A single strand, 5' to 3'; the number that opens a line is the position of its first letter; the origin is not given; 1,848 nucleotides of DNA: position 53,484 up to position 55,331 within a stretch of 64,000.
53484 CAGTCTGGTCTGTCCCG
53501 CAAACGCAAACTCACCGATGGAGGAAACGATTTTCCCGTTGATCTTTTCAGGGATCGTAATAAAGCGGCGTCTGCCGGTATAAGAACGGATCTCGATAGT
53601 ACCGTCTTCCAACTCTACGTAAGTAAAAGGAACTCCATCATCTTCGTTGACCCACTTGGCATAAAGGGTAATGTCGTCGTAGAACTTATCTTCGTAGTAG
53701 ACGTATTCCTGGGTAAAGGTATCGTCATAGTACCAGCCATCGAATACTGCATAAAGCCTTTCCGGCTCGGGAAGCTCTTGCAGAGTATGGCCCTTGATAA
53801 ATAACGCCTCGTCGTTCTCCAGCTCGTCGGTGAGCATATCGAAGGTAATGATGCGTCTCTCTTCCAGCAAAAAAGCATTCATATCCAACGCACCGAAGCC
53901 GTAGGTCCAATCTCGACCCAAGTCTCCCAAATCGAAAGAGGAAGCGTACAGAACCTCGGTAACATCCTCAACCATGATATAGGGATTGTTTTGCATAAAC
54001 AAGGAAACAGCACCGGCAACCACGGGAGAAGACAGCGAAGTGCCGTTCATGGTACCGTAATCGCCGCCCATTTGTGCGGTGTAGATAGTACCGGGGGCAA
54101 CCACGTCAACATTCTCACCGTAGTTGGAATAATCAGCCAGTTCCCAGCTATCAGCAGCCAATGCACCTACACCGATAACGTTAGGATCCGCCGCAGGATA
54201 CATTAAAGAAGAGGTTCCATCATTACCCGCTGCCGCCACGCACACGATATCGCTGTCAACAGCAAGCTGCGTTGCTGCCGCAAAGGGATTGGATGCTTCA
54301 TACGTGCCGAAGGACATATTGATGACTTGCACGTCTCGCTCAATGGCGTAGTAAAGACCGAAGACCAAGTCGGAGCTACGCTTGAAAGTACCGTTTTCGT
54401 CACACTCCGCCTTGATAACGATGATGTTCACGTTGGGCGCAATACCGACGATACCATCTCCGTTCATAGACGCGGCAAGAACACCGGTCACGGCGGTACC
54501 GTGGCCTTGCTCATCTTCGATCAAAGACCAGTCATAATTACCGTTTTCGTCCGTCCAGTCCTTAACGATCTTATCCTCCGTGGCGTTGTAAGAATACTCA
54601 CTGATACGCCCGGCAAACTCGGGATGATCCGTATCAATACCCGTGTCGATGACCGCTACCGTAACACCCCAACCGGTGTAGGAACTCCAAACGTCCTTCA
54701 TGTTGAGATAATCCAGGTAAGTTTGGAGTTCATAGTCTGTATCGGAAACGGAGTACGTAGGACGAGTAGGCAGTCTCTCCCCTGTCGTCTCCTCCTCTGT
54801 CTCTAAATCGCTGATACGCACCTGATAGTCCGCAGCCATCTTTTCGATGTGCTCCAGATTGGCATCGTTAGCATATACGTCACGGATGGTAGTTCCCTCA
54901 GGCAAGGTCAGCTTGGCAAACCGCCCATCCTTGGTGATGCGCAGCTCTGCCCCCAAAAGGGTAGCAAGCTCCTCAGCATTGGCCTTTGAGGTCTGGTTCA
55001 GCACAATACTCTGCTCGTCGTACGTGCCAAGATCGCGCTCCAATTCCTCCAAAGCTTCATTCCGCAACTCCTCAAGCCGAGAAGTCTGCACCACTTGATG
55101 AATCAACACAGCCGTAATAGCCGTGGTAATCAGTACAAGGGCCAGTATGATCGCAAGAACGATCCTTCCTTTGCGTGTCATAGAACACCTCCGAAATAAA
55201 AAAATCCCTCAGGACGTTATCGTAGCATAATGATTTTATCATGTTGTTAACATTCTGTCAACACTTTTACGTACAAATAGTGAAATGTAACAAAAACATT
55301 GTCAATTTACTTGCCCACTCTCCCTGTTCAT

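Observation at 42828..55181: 4117-aa protein combining an S8 protease, >100 BspA-type LRRs, a Cys/His module array and a C-terminal dockerin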

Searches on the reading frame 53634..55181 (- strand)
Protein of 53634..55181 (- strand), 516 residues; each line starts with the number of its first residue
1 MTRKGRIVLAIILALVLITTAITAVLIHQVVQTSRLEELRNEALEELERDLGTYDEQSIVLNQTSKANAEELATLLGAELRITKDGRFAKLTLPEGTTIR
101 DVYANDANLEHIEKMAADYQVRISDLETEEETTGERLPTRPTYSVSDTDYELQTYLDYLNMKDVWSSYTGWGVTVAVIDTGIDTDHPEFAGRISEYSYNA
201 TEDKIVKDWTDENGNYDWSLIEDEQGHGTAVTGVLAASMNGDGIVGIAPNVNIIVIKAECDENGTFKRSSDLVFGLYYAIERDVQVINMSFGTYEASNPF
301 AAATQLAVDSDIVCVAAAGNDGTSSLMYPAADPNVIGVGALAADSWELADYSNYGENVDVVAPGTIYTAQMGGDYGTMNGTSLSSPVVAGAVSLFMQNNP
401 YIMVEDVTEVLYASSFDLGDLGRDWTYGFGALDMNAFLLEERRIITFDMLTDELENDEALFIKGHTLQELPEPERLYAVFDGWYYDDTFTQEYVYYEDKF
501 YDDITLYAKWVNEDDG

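Call 13: search_protein_families(library=ncbifam, proteins=[window:53634-55181:-], max_evalue=1)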
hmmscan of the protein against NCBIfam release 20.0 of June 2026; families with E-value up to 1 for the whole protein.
seq(516 aa): 12 families
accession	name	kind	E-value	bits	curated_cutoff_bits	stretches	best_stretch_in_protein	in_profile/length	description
TIGR03921.1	T7SS_mycosin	equivalog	8.4e-49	166.6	278.75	1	159-440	1-287/353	type VII secretion-associated serine protease mycosin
TIGR03895.1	protease_PatA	subfamily_domain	2.7e-22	79.3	421.05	1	227-397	1-178/606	PatA/PatG family cyanobactin maturation protease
NF033595.1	denti_PrtP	equivalog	1.1e-18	67.2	300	2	286-396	341-457/606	dentilisin complex serine proteinase subunit PrtP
NF049966.1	QH_SP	equivalog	3.7e-16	59.1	165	1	175-413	2-209/219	subtilisin-like serine protease QhpE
NF051851.1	AtpSerPepEprS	equivalog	8.1e-14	50.6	1700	2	166-296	62-190/988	autotransporter serine peptidase EprS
NF040809.1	germ_prot_CspBA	exception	2.5e-11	42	1250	2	168-323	649-826/1099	bifunctional germination protease/germinant receptor pseudoprotease CspBA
NF040553.1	SGO_0316_fam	subfamily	1.5e-08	32.8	1400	2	95-325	217-468/1486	SGO_0316/SGO_0317 family LPXTG-anchored serine peptidase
NF040808.2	CspC_non_triad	exception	7.5e-08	31.3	675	2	162-328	87-284/556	bile acid germinant receptor pseudoprotease CspC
TIGR02543.1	List_Bact_rpt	repeat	0.00023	21.4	20.95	1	479-510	7-40/44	TIGR02543 family repeat protein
NF052328.1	NeuramTDE0471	equivalog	0.0072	15.1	900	1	480-513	86-119/538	neuraminidase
NF042956.1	IteS_antiphage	equivalog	0.024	12.9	900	1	202-323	269-396/747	S8 family anti-phage peptidase IteS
NF052344.1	slr1601_fam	subfamily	0.23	11.5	70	1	7-43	11-46/91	slr1601 family putative cell division protein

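Call 25: find_homologous_proteins(query=window:53634-55181:-, max_evalue=1e-10)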
Query seq(516 aa) (516 aa): 3822 proteins with E <= 1e-10 among 8000 candidates; the best 120 are listed.
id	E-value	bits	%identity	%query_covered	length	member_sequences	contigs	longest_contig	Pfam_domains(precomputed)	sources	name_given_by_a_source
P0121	1.1e-227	775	69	95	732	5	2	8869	PF09479.17,PF13306.13,PF00082.28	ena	-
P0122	6.0e-224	763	68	98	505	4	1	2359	PF09479.17,PF00082.28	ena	-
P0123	1.5e-219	748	83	79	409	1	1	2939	PF00082.28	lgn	-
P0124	2.8e-216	737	65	100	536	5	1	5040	PF09479.17,PF00082.28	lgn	-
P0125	1.5e-215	735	68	93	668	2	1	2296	PF09479.17,PF13306.13,PF00082.28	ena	-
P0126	1.8e-214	731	65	100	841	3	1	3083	PF09479.17,PF13306.13,PF13855.13,PF00082.28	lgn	-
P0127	9.8e-210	716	63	100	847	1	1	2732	PF09479.17,PF13306.13,PF13855.13,PF00082.28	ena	-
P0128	5.8e-203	693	63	100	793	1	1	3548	PF09479.17,PF13306.13,PF00082.28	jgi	-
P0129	3.7e-201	688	66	91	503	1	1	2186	PF00082.28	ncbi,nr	ncbi:MAG: S8 family serine peptidase, partial [Clostridia bacterium]|nr:S8 family serine peptidase [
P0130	3.8e-201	688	62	100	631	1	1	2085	PF09479.17,PF13306.13,PF00082.28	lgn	-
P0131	5.4e-199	680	62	93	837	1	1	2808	PF13306.13,PF00082.28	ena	-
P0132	8.2e-193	660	66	91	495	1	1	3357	PF00082.28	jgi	jgi:subtilisin family serine protease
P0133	1.1e-192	660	61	98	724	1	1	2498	PF09479.17,PF13306.13,PF13855.13,PF00082.28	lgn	-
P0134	1.1e-190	653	62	93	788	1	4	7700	PF09479.17,PF13306.13,PF13855.13,PF00082.28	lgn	-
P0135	2.2e-187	642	61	93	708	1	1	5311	PF09479.17,PF13306.13,PF00082.28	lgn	-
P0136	7.3e-185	634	57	98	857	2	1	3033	PF09479.17,PF13306.13,PF00082.28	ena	-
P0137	1.1e-184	633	59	99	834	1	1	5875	PF09479.17,PF13306.13,PF13855.13,PF00082.28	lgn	-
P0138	1.5e-184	633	65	85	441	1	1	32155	PF00082.28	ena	-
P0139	4.4e-184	631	62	91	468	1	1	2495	PF00082.28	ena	-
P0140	1.0e-179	617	61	93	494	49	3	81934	PF00082.28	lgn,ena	-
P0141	3.8e-179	615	61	91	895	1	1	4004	PF09479.17,PF13306.13,PF13855.13,PF00082.28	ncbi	-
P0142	2.9e-178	612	64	86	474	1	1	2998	PF00082.28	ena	-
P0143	7.0e-178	611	57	99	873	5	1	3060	PF09479.17,PF13306.13,PF13855.13,PF00082.28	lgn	-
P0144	3.1e-176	605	59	94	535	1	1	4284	PF00082.28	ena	-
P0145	1.4e-174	600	61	91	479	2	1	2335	PF00082.28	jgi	-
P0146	2.4e-174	599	57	93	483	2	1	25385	PF00082.28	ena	-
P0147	8.5e-170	584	56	97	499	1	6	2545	PF00082.28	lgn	-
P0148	2.5e-166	573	68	76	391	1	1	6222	PF00082.28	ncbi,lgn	-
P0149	5.9e-160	552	55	94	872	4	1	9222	PF09479.17,PF13306.13,PF00082.28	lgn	-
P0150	4.4e-157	542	53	98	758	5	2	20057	PF09479.17,PF13306.13,PF00082.28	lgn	-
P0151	5.0e-154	532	52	94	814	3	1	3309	PF13306.13,PF13855.13,PF00082.28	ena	-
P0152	7.3e-154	532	54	91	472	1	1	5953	PF00082.28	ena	-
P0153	2.5e-153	530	51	100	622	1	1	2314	PF13306.13,PF00082.28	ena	-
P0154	2.9e-150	520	53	94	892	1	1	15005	PF09479.17,PF13306.13,PF00082.28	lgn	-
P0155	1.1e-147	511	53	94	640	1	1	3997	PF09479.17,PF13306.13,PF00082.28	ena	-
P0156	9.4e-147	508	67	67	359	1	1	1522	PF00082.28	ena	-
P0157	4.3e-146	506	59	81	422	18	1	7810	PF00082.28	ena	-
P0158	9.8e-145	501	59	80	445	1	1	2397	PF00082.28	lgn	-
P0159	4.8e-144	499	56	85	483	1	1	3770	PF00082.28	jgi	-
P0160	7.5e-144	499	62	75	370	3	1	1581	PF00082.28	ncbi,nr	ncbi:MAG: S8 family serine peptidase, partial [Clostridia bacterium]|nr:S8 family serine peptidase [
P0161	8.1e-144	498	66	72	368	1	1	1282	PF00082.28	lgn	-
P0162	1.0e-141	491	48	100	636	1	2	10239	PF13306.13,PF00082.28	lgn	-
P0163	9.9e-141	488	77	56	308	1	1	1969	PF00082.28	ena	-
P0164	6.6e-139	482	66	66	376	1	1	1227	PF00082.28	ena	-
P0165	2.6e-138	480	57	74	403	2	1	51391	PF00082.28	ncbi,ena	-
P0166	1.4e-136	474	50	93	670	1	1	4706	PF09479.17,PF13306.13,PF00082.28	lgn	-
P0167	4.1e-136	473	59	74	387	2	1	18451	PF00082.28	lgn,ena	-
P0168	6.6e-131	456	58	72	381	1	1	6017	PF00082.28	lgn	-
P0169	7.6e-128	446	66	64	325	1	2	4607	PF00082.28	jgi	-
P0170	1.2e-125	438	51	85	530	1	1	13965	PF00082.28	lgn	-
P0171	5.8e-124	433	62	65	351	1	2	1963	PF00082.28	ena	-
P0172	3.2e-121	424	46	91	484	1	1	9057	PF00082.28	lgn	-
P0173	3.8e-118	414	61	61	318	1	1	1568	PF00082.28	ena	-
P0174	9.3e-117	409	67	55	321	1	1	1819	PF00082.28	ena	-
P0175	2.6e-115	404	66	52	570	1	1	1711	PF13306.13,PF00082.28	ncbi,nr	ncbi:MAG: leucine-rich repeat protein, partial [Clostridia bacterium]|nr:leucine-rich repeat protein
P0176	4.5e-115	404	55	66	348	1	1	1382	PF00082.28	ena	-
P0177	1.3e-114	402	66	56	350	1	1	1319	PF00082.28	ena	-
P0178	1.3e-114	402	52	74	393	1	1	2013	PF00082.28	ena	-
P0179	1.0e-112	396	65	56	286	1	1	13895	PF00082.28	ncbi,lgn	-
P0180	2.5e-111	391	53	72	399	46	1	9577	PF00082.28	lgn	-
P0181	2.6e-109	385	47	82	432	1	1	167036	PF00082.28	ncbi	-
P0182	1.2e-104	369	62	54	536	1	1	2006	PF13306.13,PF13855.13,PF00082.28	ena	-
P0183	1.2e-104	369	54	66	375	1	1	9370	PF00082.28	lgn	-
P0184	1.6e-102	362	55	64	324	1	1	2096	PF00082.28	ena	-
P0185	2.7e-102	361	42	93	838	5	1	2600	PF09479.17,PF00082.28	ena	-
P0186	3.3e-102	361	42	92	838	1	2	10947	PF09479.17,PF00082.28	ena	-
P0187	3.7e-100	354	60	55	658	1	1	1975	PF09479.17,PF13306.13,PF13855.13,PF00082.28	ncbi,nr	ncbi:MAG: leucine-rich repeat protein, partial [Candidatus Methanomethylophilaceae archaeon]|nr:leuc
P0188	1.7e-99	352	54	65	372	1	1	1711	PF00082.28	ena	-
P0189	3.4e-99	351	53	63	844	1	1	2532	PF09479.17,PF13306.13,PF12799.14,PF13855.13,PF00082.28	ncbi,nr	ncbi:MAG: leucine-rich repeat protein, partial [Erysipelotrichaceae bacterium]|nr:leucine-rich repea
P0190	8.6e-98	347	62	54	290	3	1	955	PF00082.28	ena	-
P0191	6.2e-94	334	66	45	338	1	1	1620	PF09479.17,PF13306.13,PF00082.28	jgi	-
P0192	8.7e-94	333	58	51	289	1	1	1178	PF00082.28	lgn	-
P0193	8.2e-90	320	54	58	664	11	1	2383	PF09479.17,PF13306.13,PF00082.28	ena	-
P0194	1.1e-87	313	55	55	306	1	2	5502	PF00082.28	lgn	-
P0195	1.2e-87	313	63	47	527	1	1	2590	PF00579.32,PF02638.22,PF00082.28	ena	-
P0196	3.3e-87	312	57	52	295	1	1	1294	PF00082.28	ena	-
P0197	1.1e-85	307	51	59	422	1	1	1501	PF00082.28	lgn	-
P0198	1.1e-84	303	55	53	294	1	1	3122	PF00082.28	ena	-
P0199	8.4e-80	287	50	60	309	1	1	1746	PF00082.28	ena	-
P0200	3.6e-78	282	52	56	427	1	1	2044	PF00082.28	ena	-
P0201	1.2e-77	280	54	52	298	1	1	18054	PF00082.28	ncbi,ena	-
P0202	3.8e-77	278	49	56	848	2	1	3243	PF13306.13,PF00082.28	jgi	jgi:hypothetical protein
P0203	9.9e-77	277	37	97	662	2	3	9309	PF00082.28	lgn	-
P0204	9.4e-76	274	51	62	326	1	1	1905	PF00082.28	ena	-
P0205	3.8e-65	239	75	28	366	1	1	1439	PF09479.17,PF13306.13,PF00082.28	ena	-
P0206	5.7e-58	215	37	72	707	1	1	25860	PF09479.17,PF00082.28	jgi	-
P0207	1.3e-56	211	38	73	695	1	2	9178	PF09479.17,PF16403.12,PF00082.28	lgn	-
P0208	2.6e-56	210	38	76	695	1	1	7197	PF09479.17,PF16403.12,PF00082.28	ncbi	-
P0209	2.5e-53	200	56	33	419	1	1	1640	PF13431.13,PF23914.2,PF13414.13,PF13176.13,PF13428.13,PF00082.28,PF14559.13,PF24575.2,PF13371.13,PF00515.35,PF12895.14,PF13424.13,PF28559.1,PF21033.5,PF13432.13,PF13181.13,PF07719.24,PF13174.13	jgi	jgi:tetratricopeptide (TPR) repeat protein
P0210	3.8e-53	199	36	76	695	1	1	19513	PF09479.17,PF16403.12,PF00082.28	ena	-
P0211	2.5e-52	197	41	54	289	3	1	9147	PF00082.28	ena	-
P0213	1.4e-51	194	52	42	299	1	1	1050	PF00082.28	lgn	-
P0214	2.5e-51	193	38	65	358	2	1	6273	PF00082.28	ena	-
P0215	9.2e-51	191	36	65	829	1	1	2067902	PF09479.17,PF16403.12,PF00082.28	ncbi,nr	ncbi:hypothetical protein BK010_02855 [Tenericutes bacterium MO-XQ]|nr:hypothetical protein BK010_02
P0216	8.3e-50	188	38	70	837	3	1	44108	PF09479.17,PF16403.12,PF00082.28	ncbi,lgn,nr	ncbi:MAG: S8 family serine peptidase [Acholeplasmataceae bacterium]|nr:S8 family serine peptidase [A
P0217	6.7e-49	185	36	73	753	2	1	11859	PF09479.17,PF16403.12,PF00082.28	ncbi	-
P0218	8.1e-49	185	34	74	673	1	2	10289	PF09479.17,PF00404.25,PF00082.28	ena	-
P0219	4.9e-48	182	48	46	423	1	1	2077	PF00082.28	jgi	-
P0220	7.6e-48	182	36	70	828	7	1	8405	PF16738.11,PF00082.28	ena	-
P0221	3.2e-46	176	36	69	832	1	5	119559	PF09479.17,PF00082.28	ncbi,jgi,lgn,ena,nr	ncbi:MAG: hypothetical protein CVV57_07465 [Tenericutes bacterium HGW-Tenericutes-2]|jgi:uncharacter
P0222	7.0e-46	175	36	69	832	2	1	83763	PF09479.17,PF00082.28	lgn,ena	-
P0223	7.4e-43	165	28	96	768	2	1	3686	PF09479.17,PF00036.39,PF00082.28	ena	-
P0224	2.0e-42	164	34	72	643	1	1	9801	PF00082.28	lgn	-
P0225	4.9e-42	163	40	53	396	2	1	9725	PF00082.28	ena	-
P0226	5.3e-42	163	38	57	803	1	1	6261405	PF22148.2,PF13585.13,PF10029.16,PF13860.13,PF00082.28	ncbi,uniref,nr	ncbi:S8 family serine peptidase [Bacillus salipaludis]|uniref:S8 family serine peptidase n=1 Tax=Bac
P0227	5.4e-42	163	39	56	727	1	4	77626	PF02368.25,PF00082.28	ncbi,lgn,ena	-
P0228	1.6e-41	161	40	55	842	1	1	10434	PF00082.28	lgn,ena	-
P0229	1.4e-40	158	33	83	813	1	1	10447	PF22148.2,PF13585.13,PF10029.16,PF13860.13,PF00082.28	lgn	-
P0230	3.8e-40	156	33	76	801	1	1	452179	PF22148.2,PF13585.13,PF10029.16,PF13860.13,PF00082.28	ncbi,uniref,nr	ncbi:S8 family serine peptidase [Bacillus sp. UNC438CL73TsuS30]|uniref:S8 family serine peptidase n=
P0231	7.7e-40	155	35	57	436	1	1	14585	PF00082.28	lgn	-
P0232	1.9e-39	154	38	56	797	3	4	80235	PF02368.25,PF00082.28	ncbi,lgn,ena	-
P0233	3.4e-39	153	36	63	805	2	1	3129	PF26182.1,PF22148.2,PF02368.25,PF26918.1,PF00082.28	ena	-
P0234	7.8e-39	152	35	66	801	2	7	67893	PF09479.17,PF21910.3,PF00041.28,PF00082.28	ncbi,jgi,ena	-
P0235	1.1e-38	152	37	58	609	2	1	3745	PF00082.28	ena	-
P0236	2.7e-38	150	37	53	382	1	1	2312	PF00082.28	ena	-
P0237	3.9e-38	150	37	58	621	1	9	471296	PF00404.25,PF00082.28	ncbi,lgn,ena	-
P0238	4.4e-38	150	38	55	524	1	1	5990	PF22148.2,PF17957.8,PF06832.19,PF00082.28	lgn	-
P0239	7.4e-38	149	33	69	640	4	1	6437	PF00395.26,PF00082.28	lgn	-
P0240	1.2e-37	148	38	56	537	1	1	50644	PF00082.28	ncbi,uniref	ncbi:S8 family peptidase [Actinoplanes sp. NPDC024001]|uniref:S8 family peptidase n=1 Tax=Actinoplan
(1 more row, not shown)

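Call 26: find_encoding_contigs(protein=P0150, flank=10000, max_places=3)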
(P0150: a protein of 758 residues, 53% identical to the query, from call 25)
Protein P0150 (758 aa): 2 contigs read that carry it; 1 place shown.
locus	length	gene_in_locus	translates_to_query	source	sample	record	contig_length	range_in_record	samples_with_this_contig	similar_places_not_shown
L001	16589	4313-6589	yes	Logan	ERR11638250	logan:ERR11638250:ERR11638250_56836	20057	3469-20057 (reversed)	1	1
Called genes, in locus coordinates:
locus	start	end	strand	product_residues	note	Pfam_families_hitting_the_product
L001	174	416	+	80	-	PF01541:GIY-YIG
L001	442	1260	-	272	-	PF14501:HATPase_c_5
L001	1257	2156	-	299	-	-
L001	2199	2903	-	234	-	PF00072:Response_reg, PF04397:LytTR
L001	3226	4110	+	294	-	-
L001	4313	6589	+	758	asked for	PF00082:Peptidase_S8, PF09479:Flg_new (weak), PF13306:LRR_5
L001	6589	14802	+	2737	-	PF13306:LRR_5, PF13306:LRR_5, PF02368:Big_2, PF02368:Big_2, PF22359:Big-like (weak), PF02368:Big_2, PF22359:Big-like (weak), PF13306:LRR_5, +5 more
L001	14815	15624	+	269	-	PF13306:LRR_5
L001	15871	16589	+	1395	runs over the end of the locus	?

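Call 27: find_encoding_contigs(protein=P0154, flank=10000, max_places=3)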
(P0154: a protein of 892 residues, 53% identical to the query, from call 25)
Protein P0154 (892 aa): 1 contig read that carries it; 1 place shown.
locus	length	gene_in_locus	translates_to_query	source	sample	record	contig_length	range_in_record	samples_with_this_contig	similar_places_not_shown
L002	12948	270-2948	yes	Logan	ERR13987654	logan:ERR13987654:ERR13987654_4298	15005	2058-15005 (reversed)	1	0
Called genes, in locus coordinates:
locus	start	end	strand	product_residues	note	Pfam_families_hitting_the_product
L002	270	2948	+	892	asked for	PF00082:Peptidase_S8, PF09479:Flg_new, PF13306:LRR_5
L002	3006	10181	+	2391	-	PF13306:LRR_5, PF13306:LRR_5, PF13306:LRR_5, PF02368:Big_2, PF26182:Ig_NUP210_5th (weak), PF02368:Big_2, PF02368:Big_2, PF13306:LRR_5, +4 more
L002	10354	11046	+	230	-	PF00756:Esterase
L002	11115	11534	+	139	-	-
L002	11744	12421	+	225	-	PF00160:Pro_isomerase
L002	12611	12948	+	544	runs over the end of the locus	PF00246:Peptidase_M14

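Call 29: find_related_loci(query=window:53634-55181:-, collection=genome_contigs, flank=10000)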
Query window:53634-55181:- (516 aa) in genome_contigs; peptide patterns used: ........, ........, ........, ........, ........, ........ (x = any residue, [..] = any of these).
60 stretches matched a pattern; 19 encode a relative of the query (tblastn E <= 1e-3); 17 distinct loci.
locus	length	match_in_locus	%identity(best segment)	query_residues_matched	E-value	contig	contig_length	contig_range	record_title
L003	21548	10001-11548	97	1-516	0e+0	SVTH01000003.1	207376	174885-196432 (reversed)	MAG: Oscillospiraceae bacterium isolate SIG690 NODE_943_length_207376_cov_4.714855, whole genome shotgun sequence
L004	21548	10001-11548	83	1-516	0e+0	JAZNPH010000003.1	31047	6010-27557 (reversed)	MAG: Eubacteriales bacterium isolate T1900044835_TS20190301.MAGScoT_cleanbin_000005 SGB_2917_k141_1016212, whole genome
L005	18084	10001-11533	72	4-516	0e+0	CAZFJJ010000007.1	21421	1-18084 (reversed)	MAG TPA_asm: uncultured Lachnospiraceae bacterium isolate SRP315200_co2_768 genome assembly, contig: NODE_2134_length_21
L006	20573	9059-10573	73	1-516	0e+0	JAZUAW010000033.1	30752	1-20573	MAG: Faecousia sp. isolate T1900045318_YK20190007.MAGScoT_cleanbin_000051 SGB_6331_k141_856307, whole genome shotgun seq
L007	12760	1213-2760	84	1-516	0e+0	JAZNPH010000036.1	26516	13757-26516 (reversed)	MAG: Eubacteriales bacterium isolate T1900044835_TS20190301.MAGScoT_cleanbin_000005 SGB_2917_k141_1853712, whole genome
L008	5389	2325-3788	69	27-516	0e+0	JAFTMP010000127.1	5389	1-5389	MAG: Clostridia bacterium isolate RGIG3956 Roe_deer_Cecum-3__c234485, whole genome shotgun sequence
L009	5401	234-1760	68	6-516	0e+0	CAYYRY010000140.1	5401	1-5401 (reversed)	MAG TPA_asm: uncultured Ruminococcus sp. isolate SRP315200_co1_819 genome assembly, contig: NODE_38037_length_5401_cov_8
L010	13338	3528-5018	69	24-516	0e+0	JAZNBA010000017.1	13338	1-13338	MAG: Eubacteriales bacterium isolate T1900044743_TS20190209.MAGScoT_cleanbin_000081 SGB_2092_k141_2911119, whole genome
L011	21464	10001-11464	71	20-516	0e+0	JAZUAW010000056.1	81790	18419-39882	MAG: Faecousia sp. isolate T1900045318_YK20190007.MAGScoT_cleanbin_000051 SGB_6331_k141_168591, whole genome shotgun seq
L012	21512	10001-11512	59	6-516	0e+0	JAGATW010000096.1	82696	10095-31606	MAG: Clostridia bacterium isolate RGIG8769 Water_deer_Colon.Co__c1124458, whole genome shotgun sequence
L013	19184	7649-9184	61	3-516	0e+0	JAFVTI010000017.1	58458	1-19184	MAG: Clostridia bacterium isolate RGIG5376 Sheep_Colon-3__c566, whole genome shotgun sequence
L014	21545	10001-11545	79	1-516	0e+0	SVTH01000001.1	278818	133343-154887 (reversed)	MAG: Oscillospiraceae bacterium isolate SIG690 NODE_379_length_278818_cov_4.549576, whole genome shotgun sequence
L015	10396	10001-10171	38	446-511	1e-6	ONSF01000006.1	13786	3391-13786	uncultured Clostridiales bacterium isolate RUG591 genome assembly, contig: k87_1302378, whole genome shotgun sequence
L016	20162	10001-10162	39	462-514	3e-6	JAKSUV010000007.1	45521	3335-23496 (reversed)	MAG: Bacilli bacterium isolate Horse_feces342 MAG342_7, whole genome shotgun sequence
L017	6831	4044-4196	39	462-511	3e-6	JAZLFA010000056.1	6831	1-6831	MAG: Bacilli bacterium isolate T1900045006_TA20190068.MAGScoT_cleanbin_000031 SGB_4365_k141_2450722, whole genome shotgu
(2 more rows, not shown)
